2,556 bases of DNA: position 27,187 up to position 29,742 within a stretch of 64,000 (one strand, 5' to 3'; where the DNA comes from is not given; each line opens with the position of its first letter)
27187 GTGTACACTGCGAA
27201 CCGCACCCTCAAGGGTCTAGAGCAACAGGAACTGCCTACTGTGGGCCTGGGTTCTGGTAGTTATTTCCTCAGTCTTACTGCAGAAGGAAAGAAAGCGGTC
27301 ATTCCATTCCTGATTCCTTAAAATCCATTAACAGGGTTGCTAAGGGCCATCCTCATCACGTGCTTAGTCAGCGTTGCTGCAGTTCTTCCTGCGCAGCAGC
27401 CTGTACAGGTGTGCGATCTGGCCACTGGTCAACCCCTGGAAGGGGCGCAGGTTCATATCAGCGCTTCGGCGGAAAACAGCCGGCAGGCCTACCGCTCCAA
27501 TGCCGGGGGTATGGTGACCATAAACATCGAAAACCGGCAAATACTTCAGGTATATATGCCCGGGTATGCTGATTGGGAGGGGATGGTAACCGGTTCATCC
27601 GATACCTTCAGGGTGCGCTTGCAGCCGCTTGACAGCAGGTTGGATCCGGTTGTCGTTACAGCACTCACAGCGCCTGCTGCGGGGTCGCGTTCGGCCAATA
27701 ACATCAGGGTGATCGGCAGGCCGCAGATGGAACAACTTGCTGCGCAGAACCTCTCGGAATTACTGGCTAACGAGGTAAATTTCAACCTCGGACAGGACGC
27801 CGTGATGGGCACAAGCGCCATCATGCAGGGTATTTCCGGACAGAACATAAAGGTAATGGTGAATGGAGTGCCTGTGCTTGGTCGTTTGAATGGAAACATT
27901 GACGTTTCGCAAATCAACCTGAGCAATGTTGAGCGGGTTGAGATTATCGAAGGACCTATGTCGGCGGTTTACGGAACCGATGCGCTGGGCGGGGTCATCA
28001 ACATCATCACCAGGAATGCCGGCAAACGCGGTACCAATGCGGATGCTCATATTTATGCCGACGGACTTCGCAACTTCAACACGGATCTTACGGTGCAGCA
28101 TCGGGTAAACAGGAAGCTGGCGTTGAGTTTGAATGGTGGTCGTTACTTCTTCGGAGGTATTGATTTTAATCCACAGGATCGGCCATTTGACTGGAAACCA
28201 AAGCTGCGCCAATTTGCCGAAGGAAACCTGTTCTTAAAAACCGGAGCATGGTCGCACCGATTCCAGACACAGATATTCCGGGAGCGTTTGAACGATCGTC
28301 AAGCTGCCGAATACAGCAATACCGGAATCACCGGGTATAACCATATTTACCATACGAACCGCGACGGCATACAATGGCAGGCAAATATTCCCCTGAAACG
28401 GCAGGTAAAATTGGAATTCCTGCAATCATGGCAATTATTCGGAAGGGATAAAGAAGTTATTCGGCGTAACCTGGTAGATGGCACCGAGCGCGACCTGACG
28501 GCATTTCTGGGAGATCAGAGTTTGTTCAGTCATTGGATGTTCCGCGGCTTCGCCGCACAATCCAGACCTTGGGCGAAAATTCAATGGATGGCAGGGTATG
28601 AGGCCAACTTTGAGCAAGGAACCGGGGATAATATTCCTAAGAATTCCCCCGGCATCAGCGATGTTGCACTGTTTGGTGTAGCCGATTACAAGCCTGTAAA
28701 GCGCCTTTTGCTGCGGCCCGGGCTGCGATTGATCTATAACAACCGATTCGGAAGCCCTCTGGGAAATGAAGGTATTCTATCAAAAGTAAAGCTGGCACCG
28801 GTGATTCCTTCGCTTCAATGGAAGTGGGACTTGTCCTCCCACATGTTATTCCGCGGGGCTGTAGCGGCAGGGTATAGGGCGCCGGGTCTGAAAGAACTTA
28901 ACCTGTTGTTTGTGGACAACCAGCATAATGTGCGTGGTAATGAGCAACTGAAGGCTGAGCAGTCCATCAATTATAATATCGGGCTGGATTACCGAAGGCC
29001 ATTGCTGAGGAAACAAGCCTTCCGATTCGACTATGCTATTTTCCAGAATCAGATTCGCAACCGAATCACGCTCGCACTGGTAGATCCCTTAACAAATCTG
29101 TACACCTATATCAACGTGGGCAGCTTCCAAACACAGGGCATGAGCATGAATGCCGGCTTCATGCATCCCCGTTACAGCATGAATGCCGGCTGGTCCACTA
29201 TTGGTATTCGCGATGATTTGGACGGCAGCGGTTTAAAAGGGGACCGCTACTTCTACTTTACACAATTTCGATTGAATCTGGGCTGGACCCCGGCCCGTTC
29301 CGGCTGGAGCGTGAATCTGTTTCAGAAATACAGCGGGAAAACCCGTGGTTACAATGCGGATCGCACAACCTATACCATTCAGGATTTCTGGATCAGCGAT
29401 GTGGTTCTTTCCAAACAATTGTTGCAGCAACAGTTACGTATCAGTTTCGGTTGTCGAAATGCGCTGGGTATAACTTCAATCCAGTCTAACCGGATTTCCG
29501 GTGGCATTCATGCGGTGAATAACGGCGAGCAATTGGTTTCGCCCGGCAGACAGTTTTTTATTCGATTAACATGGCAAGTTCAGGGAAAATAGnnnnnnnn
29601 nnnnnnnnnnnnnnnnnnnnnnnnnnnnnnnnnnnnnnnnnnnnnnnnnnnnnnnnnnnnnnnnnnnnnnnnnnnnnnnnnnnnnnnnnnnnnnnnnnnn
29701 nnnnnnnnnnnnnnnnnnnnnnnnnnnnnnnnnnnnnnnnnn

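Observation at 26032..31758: HmuY-like / TonB-dependent receptor / HmuY-like / PD40 locus, with one HmuY-like paralogue carrying a T9SS type-A secretion tail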

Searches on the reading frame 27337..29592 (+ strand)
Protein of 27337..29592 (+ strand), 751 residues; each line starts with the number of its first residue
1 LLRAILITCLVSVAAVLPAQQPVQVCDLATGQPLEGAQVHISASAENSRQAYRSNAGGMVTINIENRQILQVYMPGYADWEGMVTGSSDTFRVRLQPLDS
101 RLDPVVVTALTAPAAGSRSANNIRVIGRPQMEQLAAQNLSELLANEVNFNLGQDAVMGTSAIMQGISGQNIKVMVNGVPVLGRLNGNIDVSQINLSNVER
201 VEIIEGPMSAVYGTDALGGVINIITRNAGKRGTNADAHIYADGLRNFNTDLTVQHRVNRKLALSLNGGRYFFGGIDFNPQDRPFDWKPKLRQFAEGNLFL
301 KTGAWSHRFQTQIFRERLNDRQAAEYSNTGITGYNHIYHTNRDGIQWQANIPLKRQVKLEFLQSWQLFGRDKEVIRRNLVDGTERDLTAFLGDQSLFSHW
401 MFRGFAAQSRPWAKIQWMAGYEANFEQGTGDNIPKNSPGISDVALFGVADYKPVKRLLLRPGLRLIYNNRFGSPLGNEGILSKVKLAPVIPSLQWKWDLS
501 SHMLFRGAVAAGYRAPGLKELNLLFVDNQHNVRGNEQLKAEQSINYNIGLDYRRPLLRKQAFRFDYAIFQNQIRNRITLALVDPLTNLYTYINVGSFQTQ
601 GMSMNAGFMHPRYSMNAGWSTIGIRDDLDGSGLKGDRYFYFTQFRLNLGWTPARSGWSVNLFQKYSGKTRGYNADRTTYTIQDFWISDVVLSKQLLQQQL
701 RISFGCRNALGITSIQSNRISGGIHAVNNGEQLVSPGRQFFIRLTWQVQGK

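Call 3: search_protein_families(library=pfam, proteins=[window:27337-29592:+], max_evalue=0.1)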
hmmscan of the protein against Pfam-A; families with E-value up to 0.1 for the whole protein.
window:27337-29592:+ (751 aa): 6 families
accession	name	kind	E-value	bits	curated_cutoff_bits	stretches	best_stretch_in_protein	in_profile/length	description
PF00593.30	TonB_dep_Rec_b-barrel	-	4.9e-25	89.7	27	1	276-708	20-435/436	TonB dependent receptor-like, beta-barrel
PF07715.20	Plug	-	2.1e-18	67.2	23.9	1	119-220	5-107/107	TonB-dependent Receptor Plug Domain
PF14905.12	OMP_b-brl_3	-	2.2e-10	40.6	27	1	460-716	131-380/408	Outer membrane protein beta-barrel family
PF13620.12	CarboxypepD_reg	-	0.00031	21.5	32.3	1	24-85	5-68/82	Carboxypeptidase regulatory-like domain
PF13715.12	CarbopepD_reg_2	-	0.0052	17.2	32.2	1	24-107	4-88/88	CarboxypepD_reg-like domain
PF11974.14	bMG3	-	0.011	16.1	34.9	1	23-65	17-59/103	Bacterial alpha-2-macroglobulin MG3 domain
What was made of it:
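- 27337..29592 (+): TonB-dependent receptor, 751 aa. It has an N-terminal carboxypeptidase-regulatory-like extension, a plug and a 22-strand-type barrel, with YRAP-13 residues-His530-4 residues-NEQL in the barrel. Pfam Plug and TonB_dep_Rec_b-barrel match, with a weak CarboxypepD_reg hit (call 3).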

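Call 4: search_protein_families(library=ncbifam, proteins=[window:27337-29592:+], max_evalue=0.1)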
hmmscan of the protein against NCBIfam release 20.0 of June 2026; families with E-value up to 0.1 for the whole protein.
window:27337-29592:+ (751 aa): 32 families (the best 25 are shown)
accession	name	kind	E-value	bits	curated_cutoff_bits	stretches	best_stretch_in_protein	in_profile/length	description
TIGR01779.1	TonB-B12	equivalog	1.6e-27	96.4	599.7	1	100-347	26-271/614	TonB-dependent vitamin B12 receptor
TIGR01783.1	TonB-siderophor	subfamily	1.6e-26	93.2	223.5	2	120-269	3-152/649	TonB-dependent siderophore receptor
NF007926.1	PRK10641.1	equivalog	4.1e-25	88.4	836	2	98-280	23-205/617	TonB-dependent vitamin B12 receptor BtuB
TIGR01785.1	TonB-hemin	subfamily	4.9e-25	88.1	316.85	2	102-228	1-131/677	TonB-dependent heme/hemoglobin receptor family protein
NF010010.0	PRK13483.1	equivalog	2.9e-22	78.5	927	2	99-230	30-167/660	ligand-gated channel protein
TIGR01786.1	TonB-hemlactrns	subfamily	4.2e-21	75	323.75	2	302-611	343-566/719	TonB-dependent hemoglobin/transferrin/lactoferrin family receptor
NF007478.2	PRK10064.1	equivalog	3.3e-19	68.6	745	2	102-233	30-165/663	catecholate siderophore receptor CirA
NF010038.0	PRK13513.1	equivalog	2.3e-18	66.1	942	2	99-231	32-170/659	ligand-gated channel protein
NF010011.0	PRK13484.1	equivalog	5.5e-18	64.6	1197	2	100-231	28-164/682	IreA family TonB-dependent siderophore receptor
NF010012.0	PRK13486.1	equivalog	7.3e-18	64.3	924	2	194-230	126-163/696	TonB-dependent receptor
TIGR04056.1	OMP_RagA_SusC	subfamily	2.1e-17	62.8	368.25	2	29-233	10-211/981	SusC/RagA family TonB-linked outer membrane protein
NF053590.1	TonB_dep_TOL0244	equivalog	2.8e-16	59.3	645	2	115-230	24-144/604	TOL_0244 family TonB-dependent receptor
NF050067.1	TonBEntbctnRecCfrA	equivalog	3.9e-16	58.5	1200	2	163-231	89-163/698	TonB-dependent ferric enterobactin receptor CfrA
NF038079.1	TonB_sider_MxcH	equivalog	4.9e-15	54.6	925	2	111-254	124-266/792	TonB-dependent siderophore myxochelin receptor MxcH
NF010048.1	PRK13524.1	subfamily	1.2e-14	53.8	493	2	194-231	144-181/744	FepA family TonB-dependent siderophore receptor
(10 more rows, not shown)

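Call 10: search_solved_structures(query=window:27337-29592:+, max_evalue=0.001)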
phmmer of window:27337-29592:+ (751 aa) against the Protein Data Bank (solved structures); distinct sequences matched with E-value up to 0.001: 27.
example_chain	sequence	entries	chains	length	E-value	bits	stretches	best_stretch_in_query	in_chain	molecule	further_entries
2hdf_A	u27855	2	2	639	7.9e-16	60.6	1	104-233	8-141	Colicin I receptor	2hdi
9nn6_A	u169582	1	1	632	1.5e-15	59.6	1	107-233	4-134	Colicin I receptor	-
9gbc_A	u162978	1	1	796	6.5e-15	57.5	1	75-241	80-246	TonB-linked outer membrane receptor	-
1nqe_A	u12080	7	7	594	1.4e-14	56.4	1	102-269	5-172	Vitamin B12 receptor | Vitamin B12 transporter btuB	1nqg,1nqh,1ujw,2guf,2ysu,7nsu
3rgn_A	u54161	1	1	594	1.4e-14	56.4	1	102-269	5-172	Vitamin B12 transporter BtuB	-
1nqf_A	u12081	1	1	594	1.4e-14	56.4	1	102-269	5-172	Vitamin B12 receptor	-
3rgm_A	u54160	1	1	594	1.8e-14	56.1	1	102-269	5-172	Vitamin B12 transporter BtuB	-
2gsk_A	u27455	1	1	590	2.8e-14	55.5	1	123-269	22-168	Vitamin B12 transporter btuB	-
3m8b_A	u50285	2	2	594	2.9e-14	55.4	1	124-269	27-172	Vitamin B12 transporter btuB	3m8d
6r1f_A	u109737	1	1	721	2.1e-11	45.9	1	163-242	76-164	Ferric enterobactin receptor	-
6q5e_A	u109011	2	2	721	2.2e-11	45.9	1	163-242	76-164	Ferric enterobactin receptor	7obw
5m9b_A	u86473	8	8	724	2.2e-11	45.9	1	163-242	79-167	Ferric enterobactin receptor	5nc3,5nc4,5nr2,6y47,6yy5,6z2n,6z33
5out_A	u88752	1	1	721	2.2e-11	45.8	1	163-242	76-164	Ferric enterobactin receptor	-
6i2j_A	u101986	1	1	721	3.5e-11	45.2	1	163-242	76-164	Ferric enterobactin receptor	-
5mzs_A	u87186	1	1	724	3.5e-11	45.2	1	163-242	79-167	Ferric enterobactin receptor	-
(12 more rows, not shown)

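Call 67: search_solved_structures(query=A6, max_evalue=0.00001, show_alignments=0)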
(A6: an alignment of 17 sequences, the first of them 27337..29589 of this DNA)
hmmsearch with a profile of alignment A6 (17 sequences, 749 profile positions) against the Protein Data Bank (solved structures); distinct sequences matched with E-value up to 0.00001: 52.
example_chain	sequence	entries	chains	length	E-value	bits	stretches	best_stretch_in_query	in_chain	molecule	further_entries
2hdf_A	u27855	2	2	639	4.8e-41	144.4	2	108-236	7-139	Colicin I receptor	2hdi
9nn6_A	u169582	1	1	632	1.2e-40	143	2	110-236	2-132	Colicin I receptor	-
9gbc_A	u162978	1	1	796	2e-37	132.4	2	12-274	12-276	TonB-linked outer membrane receptor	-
1nqe_A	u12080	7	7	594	6.9e-33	117.4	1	106-270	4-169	Vitamin B12 receptor | Vitamin B12 transporter btuB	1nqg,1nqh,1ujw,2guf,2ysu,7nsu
3rgm_A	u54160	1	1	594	7.9e-33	117.2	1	106-269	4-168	Vitamin B12 transporter BtuB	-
3rgn_A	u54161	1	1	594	1e-32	116.8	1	106-270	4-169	Vitamin B12 transporter BtuB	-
2gsk_A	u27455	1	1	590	1.5e-32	116.3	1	108-270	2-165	Vitamin B12 transporter btuB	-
1nqf_A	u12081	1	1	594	1.8e-32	116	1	106-270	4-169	Vitamin B12 receptor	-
3m8b_A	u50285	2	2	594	3.3e-32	115.2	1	106-270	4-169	Vitamin B12 transporter btuB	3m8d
6r1f_A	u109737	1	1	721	5.4e-29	104.5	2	447-744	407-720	Ferric enterobactin receptor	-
6q5e_A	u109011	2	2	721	5.8e-29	104.4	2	447-744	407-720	Ferric enterobactin receptor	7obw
5out_A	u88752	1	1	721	5.8e-29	104.4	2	447-744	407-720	Ferric enterobactin receptor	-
5m9b_A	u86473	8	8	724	6e-29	104.4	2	447-744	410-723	Ferric enterobactin receptor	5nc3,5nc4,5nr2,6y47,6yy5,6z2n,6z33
5mzs_A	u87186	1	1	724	6.2e-29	104.3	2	447-744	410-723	Ferric enterobactin receptor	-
6i2j_A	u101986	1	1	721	6.4e-29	104.3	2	447-744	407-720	Ferric enterobactin receptor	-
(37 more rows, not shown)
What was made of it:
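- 27337..29592 (+): The profile of 17 orthologues scores CirA 144, XusA 132, BtuB 117, PfeA 104, PhuR 83 and ShuA 67 bits (call 67).
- Closest known: Bacteroides BtuB-BtuG and XusA-XusB. Same: XusA is among the closest solved receptors (call 67).
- The receptor profile scores higher against the catecholate and B12 receptors (CirA, XusA, BtuB, PfeA) than against PhuR and ShuA (call 67). The closest solved receptors are CirA, XusA (a xenosiderophore receptor, 9gbc) and PfeA/FepA (call 67). The best NCBIfam hit of the receptor is TonB-B12 (96 bits) and BtuB is among the top PDB matches (calls 4, 67).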
